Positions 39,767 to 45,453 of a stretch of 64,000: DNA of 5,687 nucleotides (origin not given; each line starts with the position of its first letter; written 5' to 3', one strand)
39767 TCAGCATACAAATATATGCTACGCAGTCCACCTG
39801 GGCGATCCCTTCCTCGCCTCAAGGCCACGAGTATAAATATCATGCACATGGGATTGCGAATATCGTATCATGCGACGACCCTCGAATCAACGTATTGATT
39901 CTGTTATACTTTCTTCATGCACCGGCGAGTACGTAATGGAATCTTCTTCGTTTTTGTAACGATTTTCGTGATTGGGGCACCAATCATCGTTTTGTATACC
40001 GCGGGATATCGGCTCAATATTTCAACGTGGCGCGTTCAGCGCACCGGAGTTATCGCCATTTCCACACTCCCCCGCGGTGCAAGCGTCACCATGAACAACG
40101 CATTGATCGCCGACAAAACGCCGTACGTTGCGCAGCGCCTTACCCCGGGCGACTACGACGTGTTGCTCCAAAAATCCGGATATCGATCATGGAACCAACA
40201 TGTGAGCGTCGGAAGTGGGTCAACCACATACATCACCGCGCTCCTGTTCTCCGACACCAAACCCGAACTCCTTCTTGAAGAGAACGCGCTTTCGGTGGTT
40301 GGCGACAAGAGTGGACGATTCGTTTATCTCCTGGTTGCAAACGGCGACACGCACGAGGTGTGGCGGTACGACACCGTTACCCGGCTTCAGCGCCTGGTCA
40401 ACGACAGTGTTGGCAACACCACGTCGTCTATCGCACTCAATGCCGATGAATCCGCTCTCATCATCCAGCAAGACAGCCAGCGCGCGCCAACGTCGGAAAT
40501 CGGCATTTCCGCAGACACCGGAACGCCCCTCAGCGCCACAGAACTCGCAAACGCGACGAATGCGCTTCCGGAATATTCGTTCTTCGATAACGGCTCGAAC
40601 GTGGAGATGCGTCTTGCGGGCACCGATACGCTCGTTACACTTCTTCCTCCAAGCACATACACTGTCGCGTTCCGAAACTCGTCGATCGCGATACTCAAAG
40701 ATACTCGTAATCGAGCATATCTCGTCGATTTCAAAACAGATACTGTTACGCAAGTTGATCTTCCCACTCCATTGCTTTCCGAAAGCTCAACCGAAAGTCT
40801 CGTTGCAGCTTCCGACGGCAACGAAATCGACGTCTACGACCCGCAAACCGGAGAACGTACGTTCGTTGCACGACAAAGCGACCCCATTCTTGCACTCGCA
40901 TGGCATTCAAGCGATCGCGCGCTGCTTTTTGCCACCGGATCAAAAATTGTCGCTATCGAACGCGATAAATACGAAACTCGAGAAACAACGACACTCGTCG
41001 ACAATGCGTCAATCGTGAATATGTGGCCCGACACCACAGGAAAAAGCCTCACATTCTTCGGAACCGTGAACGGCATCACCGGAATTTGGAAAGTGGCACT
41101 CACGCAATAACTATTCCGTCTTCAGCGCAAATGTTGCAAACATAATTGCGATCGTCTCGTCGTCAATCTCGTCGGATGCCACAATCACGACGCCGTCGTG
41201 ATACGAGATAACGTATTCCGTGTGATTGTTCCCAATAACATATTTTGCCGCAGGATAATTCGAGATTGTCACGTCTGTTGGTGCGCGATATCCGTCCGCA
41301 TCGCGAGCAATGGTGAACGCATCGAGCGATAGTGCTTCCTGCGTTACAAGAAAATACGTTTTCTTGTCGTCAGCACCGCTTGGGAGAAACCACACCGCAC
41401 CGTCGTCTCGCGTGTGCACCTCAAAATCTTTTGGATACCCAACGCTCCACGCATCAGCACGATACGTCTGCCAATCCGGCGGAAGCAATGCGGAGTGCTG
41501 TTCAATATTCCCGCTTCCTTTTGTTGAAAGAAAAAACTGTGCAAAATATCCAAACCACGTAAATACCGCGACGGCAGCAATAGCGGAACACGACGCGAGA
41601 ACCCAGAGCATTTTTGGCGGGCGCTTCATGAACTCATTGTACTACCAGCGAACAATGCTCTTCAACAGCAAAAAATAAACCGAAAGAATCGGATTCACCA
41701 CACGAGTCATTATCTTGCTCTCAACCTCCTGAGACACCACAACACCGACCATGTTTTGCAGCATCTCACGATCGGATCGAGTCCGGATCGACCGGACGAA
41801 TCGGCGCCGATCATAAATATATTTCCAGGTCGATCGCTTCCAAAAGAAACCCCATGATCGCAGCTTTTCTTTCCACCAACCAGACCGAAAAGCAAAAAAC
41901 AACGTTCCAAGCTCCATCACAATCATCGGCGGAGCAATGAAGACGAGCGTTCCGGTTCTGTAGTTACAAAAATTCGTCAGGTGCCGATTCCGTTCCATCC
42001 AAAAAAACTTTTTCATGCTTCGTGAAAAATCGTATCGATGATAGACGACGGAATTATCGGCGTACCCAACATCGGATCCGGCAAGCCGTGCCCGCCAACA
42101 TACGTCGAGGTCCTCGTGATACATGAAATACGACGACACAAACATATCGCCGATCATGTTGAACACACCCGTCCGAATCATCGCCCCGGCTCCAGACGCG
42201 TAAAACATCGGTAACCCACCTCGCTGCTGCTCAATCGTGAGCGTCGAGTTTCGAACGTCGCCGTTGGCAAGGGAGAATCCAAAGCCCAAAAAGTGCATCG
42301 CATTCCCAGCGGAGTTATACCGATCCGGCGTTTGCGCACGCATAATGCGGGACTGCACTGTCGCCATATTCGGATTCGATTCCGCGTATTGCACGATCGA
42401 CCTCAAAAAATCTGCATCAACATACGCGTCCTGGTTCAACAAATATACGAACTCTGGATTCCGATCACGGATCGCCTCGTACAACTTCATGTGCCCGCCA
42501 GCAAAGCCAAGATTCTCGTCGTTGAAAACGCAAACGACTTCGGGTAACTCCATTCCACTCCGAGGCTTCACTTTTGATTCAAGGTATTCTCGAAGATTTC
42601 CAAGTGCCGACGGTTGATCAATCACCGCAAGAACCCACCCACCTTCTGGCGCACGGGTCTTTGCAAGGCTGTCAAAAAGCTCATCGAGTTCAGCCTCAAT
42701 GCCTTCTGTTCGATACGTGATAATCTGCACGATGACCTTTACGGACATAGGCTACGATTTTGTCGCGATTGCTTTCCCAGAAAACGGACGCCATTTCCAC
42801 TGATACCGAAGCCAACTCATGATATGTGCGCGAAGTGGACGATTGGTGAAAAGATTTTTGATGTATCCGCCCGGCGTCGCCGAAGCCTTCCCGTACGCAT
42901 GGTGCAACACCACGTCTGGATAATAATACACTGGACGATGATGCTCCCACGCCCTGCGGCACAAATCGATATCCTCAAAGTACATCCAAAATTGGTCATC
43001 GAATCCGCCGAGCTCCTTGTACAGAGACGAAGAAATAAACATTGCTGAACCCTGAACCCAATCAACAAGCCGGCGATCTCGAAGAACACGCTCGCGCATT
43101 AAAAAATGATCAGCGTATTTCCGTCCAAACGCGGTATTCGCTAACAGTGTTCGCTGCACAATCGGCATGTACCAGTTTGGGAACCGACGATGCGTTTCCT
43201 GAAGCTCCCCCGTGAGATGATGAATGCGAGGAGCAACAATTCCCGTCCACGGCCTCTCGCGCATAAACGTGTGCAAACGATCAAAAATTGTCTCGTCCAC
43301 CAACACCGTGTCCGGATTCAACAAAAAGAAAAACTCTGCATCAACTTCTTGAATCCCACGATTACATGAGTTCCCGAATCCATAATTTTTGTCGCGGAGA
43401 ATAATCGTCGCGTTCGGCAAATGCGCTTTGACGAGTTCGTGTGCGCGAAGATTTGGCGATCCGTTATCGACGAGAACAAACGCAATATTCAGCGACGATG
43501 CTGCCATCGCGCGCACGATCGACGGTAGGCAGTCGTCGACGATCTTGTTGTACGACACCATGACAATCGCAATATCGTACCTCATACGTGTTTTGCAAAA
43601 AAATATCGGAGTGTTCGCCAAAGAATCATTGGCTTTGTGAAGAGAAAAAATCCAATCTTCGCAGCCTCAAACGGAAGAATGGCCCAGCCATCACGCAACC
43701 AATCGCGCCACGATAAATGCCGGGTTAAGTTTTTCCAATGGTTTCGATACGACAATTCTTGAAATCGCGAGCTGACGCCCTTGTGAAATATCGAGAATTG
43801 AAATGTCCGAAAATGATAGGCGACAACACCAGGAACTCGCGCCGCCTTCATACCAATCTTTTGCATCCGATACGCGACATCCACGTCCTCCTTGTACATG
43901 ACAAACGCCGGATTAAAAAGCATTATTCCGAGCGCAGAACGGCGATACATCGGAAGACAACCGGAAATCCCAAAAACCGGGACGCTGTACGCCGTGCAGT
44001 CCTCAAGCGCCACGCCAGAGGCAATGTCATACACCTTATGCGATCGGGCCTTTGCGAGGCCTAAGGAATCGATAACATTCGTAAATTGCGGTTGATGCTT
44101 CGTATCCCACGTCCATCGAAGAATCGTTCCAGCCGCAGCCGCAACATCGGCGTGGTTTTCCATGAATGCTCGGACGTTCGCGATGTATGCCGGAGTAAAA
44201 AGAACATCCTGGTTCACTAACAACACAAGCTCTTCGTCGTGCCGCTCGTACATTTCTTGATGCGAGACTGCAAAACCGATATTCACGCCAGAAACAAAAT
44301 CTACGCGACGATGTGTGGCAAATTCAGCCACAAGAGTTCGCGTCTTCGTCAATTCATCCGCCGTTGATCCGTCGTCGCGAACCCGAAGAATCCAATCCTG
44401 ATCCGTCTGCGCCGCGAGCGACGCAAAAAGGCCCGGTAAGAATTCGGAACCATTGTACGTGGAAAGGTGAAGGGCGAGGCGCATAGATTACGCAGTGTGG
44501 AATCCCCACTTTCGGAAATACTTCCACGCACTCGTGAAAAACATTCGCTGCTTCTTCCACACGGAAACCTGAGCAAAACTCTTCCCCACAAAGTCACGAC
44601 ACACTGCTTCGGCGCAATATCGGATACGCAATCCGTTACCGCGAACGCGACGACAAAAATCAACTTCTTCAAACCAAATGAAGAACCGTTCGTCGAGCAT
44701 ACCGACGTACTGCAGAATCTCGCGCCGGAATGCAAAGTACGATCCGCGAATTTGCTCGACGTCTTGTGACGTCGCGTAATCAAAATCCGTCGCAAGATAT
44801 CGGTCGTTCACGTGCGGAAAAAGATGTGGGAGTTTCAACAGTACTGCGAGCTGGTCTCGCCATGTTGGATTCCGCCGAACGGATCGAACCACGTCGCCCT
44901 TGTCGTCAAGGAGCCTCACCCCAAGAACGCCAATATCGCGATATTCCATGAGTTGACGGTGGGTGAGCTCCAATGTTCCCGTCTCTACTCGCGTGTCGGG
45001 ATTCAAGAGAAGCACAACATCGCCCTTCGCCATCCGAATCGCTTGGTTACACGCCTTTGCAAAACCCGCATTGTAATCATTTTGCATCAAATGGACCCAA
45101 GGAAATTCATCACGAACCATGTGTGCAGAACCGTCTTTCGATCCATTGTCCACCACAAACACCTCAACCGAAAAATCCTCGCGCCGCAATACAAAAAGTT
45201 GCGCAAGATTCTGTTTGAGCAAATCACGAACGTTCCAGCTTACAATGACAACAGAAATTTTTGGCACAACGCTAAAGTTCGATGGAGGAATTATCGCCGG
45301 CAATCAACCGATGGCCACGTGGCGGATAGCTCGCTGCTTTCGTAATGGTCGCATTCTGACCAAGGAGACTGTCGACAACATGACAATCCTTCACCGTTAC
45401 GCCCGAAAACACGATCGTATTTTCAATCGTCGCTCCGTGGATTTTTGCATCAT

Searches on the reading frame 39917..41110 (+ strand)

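Call 52: search_protein_families(library=pfam, proteins=[window:39917-41110:+], max_evalue=0.001)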
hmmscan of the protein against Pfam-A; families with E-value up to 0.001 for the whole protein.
window:39917-41110:+ (397 aa): 1 family
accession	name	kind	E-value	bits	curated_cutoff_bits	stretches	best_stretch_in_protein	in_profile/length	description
PF08308.17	PEGA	-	1.4e-10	41.4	20.8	1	44-107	2-64/71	PEGA domain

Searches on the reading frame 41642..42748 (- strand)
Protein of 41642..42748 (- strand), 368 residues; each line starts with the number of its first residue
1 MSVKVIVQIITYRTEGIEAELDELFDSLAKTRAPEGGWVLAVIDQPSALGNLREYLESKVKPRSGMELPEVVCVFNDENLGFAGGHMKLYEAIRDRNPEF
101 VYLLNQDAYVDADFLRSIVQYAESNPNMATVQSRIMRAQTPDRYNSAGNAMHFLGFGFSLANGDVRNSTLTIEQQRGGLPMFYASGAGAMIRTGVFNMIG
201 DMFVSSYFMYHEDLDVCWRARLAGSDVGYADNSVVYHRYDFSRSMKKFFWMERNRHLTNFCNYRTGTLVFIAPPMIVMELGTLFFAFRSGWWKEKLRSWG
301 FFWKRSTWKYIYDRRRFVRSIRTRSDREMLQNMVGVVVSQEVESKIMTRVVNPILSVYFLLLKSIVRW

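Call 52: search_protein_families(library=pfam, proteins=[window:41642-42748:-], max_evalue=0.001)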
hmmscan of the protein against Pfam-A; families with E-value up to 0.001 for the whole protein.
window:41642-42748:- (368 aa): 3 families
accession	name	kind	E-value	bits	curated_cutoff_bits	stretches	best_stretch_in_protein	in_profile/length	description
PF13641.12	Glyco_tranf_2_3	-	2.2e-11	44.7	27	1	70-247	57-219/230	Glycosyltransferase like family 2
PF00535.33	Glycos_transf_2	-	2.1e-09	38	23.3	1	9-196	4-164/168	Glycosyl transferase family 2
PF13632.12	Glyco_trans_2_3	-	1.8e-06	28.4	27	1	101-297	2-165/198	Glycosyl transferase family group 2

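Call 57: search_protein_families(library=ncbifam, proteins=[window:41642-42748:-], max_evalue=0.00001)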
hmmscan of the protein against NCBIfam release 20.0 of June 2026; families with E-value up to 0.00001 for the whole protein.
window:41642-42748:- (368 aa): 0 families

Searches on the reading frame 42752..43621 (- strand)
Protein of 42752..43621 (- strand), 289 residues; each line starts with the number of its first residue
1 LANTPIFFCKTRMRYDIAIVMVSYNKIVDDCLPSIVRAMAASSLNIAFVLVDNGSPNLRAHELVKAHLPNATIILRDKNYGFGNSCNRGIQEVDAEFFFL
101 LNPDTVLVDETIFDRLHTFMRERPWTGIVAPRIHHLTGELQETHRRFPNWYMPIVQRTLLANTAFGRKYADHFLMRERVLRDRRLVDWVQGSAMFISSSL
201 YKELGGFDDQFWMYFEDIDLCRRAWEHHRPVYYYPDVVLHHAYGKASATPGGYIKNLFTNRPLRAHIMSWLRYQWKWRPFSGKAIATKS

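Call 52: search_protein_families(library=pfam, proteins=[window:42752-43621:-], max_evalue=0.001)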
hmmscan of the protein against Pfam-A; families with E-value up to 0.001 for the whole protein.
window:42752-43621:- (289 aa): 4 families
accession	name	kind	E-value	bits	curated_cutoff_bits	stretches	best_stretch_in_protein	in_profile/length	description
PF13641.12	Glyco_tranf_2_3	-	1.4e-15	58.4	27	1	17-256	3-223/230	Glycosyltransferase like family 2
PF00535.33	Glycos_transf_2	-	3.6e-12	47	23.3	1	19-180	2-164/168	Glycosyl transferase family 2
PF10111.15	Glyco_tranf_2_2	-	1e-06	28.9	27.3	1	44-224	28-199/276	Glycosyltransferase like family 2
PF02709.20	Glyco_transf_7C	-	0.00097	19.2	23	0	190-231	20-62/78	N-terminal domain of galactosyltransferase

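Call 57: search_protein_families(library=ncbifam, proteins=[window:42752-43621:-], max_evalue=0.00001)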
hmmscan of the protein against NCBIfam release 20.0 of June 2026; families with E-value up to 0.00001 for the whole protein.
window:42752-43621:- (289 aa): 4 families
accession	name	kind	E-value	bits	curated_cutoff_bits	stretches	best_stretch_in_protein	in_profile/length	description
TIGR01556.1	rhamnosyltran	subfamily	4.8e-10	39.1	200.55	0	186-265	145-225/281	rhamnosyltransferase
TIGR03965.1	mycofact_glyco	equivalog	3.3e-08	32.8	280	0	179-241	219-280/467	mycofactocin biosynthesis glycosyltransferase MftF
NF041875.1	EPS_EpsD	equivalog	9.5e-08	31.8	370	1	18-242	2-207/325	exopolysaccharide biosynthesis glycosyltransferase EpsD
TIGR04283.1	glyco_like_mftF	equivalog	6.8e-07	29.1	182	0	32-233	14-178/221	TIGR04283 family arsenosugar biosynthesis glycosyltransferase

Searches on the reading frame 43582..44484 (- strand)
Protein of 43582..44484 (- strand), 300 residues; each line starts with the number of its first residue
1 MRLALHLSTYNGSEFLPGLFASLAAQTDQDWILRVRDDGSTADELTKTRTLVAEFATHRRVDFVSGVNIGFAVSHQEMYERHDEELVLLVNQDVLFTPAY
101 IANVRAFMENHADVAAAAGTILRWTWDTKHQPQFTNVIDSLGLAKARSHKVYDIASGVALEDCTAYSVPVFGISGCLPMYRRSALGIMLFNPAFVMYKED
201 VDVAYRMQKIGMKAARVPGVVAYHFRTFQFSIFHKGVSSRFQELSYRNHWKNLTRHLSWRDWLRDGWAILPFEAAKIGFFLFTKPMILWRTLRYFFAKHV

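Call 25: search_protein_families(library=pfam, proteins=[window:43582-44484:-], max_evalue=0.01)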
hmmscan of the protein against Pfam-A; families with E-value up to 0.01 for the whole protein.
window:43582-44484:- (300 aa): 2 families
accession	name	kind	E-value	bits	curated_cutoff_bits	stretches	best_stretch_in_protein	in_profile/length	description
PF00535.33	Glycos_transf_2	-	1.5e-07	31.9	23.3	1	8-134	5-130/168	Glycosyl transferase family 2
PF13641.12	Glyco_tranf_2_3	-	0.00086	19.8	27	1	50-232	50-219/230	Glycosyltransferase like family 2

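Call 57: search_protein_families(library=ncbifam, proteins=[window:43582-44484:-], max_evalue=0.00001)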
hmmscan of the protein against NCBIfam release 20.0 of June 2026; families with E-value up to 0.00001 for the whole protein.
window:43582-44484:- (300 aa): 2 families
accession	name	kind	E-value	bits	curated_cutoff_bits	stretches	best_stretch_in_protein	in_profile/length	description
NF041875.1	EPS_EpsD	equivalog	9.1e-10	38.4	370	1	7-227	5-209/325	exopolysaccharide biosynthesis glycosyltransferase EpsD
NF038302.1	EPS_HpsE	equivalog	1.5e-08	34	300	1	3-145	3-147/307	hormogonium polysaccharide biosynthesis glycosyltransferase HpsE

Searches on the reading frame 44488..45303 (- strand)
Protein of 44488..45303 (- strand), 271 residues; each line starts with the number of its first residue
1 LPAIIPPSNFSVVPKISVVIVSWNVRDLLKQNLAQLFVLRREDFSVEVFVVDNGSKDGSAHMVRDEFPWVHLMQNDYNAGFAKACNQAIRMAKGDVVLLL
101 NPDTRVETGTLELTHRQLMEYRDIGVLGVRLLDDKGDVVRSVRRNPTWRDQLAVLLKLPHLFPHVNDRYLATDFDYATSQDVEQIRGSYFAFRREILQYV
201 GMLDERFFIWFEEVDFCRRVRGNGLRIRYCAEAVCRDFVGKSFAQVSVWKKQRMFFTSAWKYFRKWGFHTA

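Call 25: search_protein_families(library=pfam, proteins=[window:44488-45303:-], max_evalue=0.01)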
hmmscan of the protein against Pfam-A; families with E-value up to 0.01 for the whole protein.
window:44488-45303:- (271 aa): 3 families
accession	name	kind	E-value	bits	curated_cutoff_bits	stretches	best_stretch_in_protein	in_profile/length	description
PF00535.33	Glycos_transf_2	-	9e-19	68.5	23.3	1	17-165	1-132/168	Glycosyl transferase family 2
PF13641.12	Glyco_tranf_2_3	-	2e-17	64.4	27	1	14-246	1-220/230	Glycosyltransferase like family 2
PF13632.12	Glyco_trans_2_3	-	3.1e-05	24.3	27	1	97-252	2-135/198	Glycosyl transferase family group 2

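Call 57: search_protein_families(library=ncbifam, proteins=[window:44488-45303:-], max_evalue=0.00001)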
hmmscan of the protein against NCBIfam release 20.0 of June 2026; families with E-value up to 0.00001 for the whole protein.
window:44488-45303:- (271 aa): 13 families
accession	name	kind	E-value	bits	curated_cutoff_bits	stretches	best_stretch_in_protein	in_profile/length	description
NF038299.1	EPS_HpsN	equivalog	3.6e-17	62.3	425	1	14-234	1-217/317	hormogonium polysaccharide biosynthesis glycosyltransferase HpsN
NF041875.1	EPS_EpsD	equivalog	2.4e-15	56.7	370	1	16-234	1-203/325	exopolysaccharide biosynthesis glycosyltransferase EpsD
TIGR03937.1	PgaC_IcaA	equivalog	6.9e-13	48.3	422.3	1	10-124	41-156/407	poly-beta-1,6-N-acetyl-D-glucosamine synthase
TIGR01556.1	rhamnosyltran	subfamily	8e-13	48.2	200.55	1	46-248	22-211/281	rhamnosyltransferase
TIGR03965.1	mycofact_glyco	equivalog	1.6e-12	47.1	280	1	13-118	73-179/467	mycofactocin biosynthesis glycosyltransferase MftF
TIGR04283.1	glyco_like_mftF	equivalog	1.8e-11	44.1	182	1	16-151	1-130/221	TIGR04283 family arsenosugar biosynthesis glycosyltransferase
NF007482.0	PRK10073.1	equivalog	3.1e-09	36.3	423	1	13-108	5-100/334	glycosyltransferase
TIGR04009.1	wcaE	equivalog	5.8e-08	32.3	369.2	1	16-143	3-134/248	colanic acid biosynthesis glycosyltransferase WcaE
TIGR03111.1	glyc2_xrt_Gpos1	hypoth_equivalog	1.8e-07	30.3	363.95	1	12-205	47-235/439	TIGR03111 family XrtG-associated glycosyltransferase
NF038302.1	EPS_HpsE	equivalog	6.2e-07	28.7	300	1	16-128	3-121/307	hormogonium polysaccharide biosynthesis glycosyltransferase HpsE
NF050113.1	gal_furan_GlfT1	equivalog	5.3e-06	25.9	330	0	17-233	2-202/290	galactofuranosyltransferase GlfT1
NF050050.1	ProtGlycPglI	equivalog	6.2e-06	25.8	500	1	14-116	2-106/306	GalNAc(5)-diNAcBac-PP-undecaprenol beta-1,3-glucosyltransferase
TIGR04242.1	nodulat_NodC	equivalog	7e-06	25.2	550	0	9-113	43-151/395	chitooligosaccharide synthase NodC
